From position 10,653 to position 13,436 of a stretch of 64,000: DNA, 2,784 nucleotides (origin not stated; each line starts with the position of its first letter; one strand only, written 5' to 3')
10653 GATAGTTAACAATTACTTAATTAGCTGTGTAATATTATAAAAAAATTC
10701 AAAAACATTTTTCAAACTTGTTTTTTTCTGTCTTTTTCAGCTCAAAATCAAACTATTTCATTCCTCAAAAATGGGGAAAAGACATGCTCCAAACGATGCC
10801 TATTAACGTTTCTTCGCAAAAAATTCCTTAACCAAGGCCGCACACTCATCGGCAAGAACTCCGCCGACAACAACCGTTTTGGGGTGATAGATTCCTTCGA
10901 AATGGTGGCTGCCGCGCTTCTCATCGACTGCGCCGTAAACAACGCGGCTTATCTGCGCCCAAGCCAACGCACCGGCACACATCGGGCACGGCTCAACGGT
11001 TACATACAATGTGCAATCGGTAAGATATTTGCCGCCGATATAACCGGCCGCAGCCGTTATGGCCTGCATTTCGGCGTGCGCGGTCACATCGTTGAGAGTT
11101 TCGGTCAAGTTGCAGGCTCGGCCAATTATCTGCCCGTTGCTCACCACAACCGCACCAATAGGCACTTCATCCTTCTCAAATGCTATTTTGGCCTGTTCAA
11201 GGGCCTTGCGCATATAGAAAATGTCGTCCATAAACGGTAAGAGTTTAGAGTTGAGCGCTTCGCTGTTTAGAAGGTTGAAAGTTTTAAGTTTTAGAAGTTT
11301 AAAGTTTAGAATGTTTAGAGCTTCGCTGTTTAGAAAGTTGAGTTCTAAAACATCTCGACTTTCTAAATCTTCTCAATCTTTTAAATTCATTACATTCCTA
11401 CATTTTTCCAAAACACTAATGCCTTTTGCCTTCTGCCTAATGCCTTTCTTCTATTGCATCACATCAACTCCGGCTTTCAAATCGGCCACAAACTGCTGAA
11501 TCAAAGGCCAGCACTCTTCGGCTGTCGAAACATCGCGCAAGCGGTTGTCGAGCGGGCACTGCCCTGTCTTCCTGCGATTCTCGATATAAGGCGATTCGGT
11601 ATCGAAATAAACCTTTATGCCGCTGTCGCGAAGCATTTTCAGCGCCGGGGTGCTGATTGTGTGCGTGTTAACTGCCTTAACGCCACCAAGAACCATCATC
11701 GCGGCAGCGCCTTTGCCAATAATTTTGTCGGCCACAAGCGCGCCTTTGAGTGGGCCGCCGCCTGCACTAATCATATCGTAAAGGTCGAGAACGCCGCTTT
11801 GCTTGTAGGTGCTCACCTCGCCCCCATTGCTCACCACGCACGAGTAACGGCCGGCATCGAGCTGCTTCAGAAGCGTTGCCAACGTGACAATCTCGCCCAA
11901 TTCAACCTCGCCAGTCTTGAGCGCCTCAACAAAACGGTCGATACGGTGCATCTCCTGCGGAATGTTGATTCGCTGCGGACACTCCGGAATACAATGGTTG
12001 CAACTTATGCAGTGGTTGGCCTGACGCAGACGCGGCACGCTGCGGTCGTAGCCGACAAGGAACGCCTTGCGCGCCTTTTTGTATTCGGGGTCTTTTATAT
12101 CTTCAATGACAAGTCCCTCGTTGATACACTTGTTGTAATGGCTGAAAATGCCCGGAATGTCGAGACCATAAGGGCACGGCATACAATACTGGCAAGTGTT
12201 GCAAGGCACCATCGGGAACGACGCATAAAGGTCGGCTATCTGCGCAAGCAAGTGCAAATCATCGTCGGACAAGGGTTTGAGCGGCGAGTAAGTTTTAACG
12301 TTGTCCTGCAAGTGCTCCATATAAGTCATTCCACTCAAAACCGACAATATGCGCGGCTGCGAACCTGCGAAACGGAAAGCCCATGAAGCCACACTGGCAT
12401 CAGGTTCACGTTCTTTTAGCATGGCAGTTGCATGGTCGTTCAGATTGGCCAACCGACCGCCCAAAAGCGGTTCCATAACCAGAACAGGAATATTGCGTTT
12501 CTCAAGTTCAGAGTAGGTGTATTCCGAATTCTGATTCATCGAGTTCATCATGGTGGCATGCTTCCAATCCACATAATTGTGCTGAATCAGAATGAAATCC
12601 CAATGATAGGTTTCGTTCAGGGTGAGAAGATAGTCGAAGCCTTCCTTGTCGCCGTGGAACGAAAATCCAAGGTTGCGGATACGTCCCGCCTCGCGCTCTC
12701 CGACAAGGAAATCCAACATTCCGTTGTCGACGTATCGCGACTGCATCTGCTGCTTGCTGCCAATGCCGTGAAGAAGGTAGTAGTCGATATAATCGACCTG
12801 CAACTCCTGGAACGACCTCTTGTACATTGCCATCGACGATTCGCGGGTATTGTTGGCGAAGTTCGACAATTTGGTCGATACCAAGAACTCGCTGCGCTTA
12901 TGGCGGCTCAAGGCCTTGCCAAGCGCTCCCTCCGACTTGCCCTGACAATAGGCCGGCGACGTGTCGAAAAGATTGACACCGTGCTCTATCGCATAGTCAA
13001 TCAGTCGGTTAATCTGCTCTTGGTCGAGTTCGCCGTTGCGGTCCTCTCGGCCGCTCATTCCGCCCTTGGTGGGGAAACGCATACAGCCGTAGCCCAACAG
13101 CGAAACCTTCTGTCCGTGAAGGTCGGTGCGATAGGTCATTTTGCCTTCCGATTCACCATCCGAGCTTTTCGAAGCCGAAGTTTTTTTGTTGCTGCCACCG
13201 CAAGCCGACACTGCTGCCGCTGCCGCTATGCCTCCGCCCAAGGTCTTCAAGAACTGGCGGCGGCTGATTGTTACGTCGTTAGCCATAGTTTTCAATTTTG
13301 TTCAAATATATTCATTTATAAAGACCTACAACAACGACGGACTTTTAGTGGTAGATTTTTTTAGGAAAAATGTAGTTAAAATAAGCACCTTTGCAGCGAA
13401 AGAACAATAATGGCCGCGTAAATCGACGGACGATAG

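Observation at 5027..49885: Recurrent intergenic tracts that completely exclude one nucleotide (C-free after stops, G-free before starts) and share a common word vocabulary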

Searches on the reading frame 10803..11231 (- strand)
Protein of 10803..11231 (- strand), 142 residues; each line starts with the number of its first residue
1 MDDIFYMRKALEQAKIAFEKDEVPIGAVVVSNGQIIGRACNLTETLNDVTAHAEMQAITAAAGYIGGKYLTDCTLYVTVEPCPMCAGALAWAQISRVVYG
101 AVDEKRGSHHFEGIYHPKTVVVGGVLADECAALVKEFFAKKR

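Call 58: search_protein_families(library=ncbifam, proteins=[window:10803-11231:-], max_evalue=0.00001)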
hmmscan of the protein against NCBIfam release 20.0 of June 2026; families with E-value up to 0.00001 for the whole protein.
window:10803-11231:- (142 aa): 4 families
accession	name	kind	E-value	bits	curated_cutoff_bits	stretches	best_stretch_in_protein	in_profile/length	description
NF008113.2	PRK10860.1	equivalog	4.6e-36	124.1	150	1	2-142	6-152/165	tRNA adenosine(34) deaminase TadA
TIGR00326.1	eubact_ribD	equivalog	5.5e-12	45.5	156.35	1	7-141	1-136/343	bifunctional diaminohydroxyphosphoribosylaminopyrimidine deaminase/5-amino-6-(5-phosphoribosylamino)uracil reductase RibD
NF008052.0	PRK10786.1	equivalog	1.1e-08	34.2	500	1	1-138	1-139/367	bifunctional diaminohydroxyphosphoribosylaminopyrimidine deaminase/5-amino-6-(5-phosphoribosylamino)uracil reductase RibD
NF041025.1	antiphage_deaminase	equivalog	3.6e-08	32.7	400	1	51-99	338-385/437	anti-phage dCTP deaminase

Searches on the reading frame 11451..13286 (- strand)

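Call 58: search_protein_families(library=ncbifam, proteins=[window:11451-13286:-], max_evalue=0.00001)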
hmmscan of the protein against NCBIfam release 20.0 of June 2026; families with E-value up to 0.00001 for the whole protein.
window:11451-13286:- (611 aa): 4 families
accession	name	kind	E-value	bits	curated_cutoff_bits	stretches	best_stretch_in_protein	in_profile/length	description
NF049922.1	MethglyxlRedYdjG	equivalog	1.9e-14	53.4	550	1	77-174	23-137/326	NADH-dependent methylglyoxal reductase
TIGR01293.1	Kv_beta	subfamily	1.2e-10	40.9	365.4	1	85-174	26-123/319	voltage-dependent potassium channel subunit beta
NF008598.0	PRK11565.1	equivalog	2.7e-09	36.5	425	1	88-208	26-137/275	2,5-didehydrogluconate reductase DkgA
NF007912.0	PRK10625.1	equivalog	6.6e-06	25.7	415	0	59-174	11-133/346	NADP(H)-dependent aldo-keto reductase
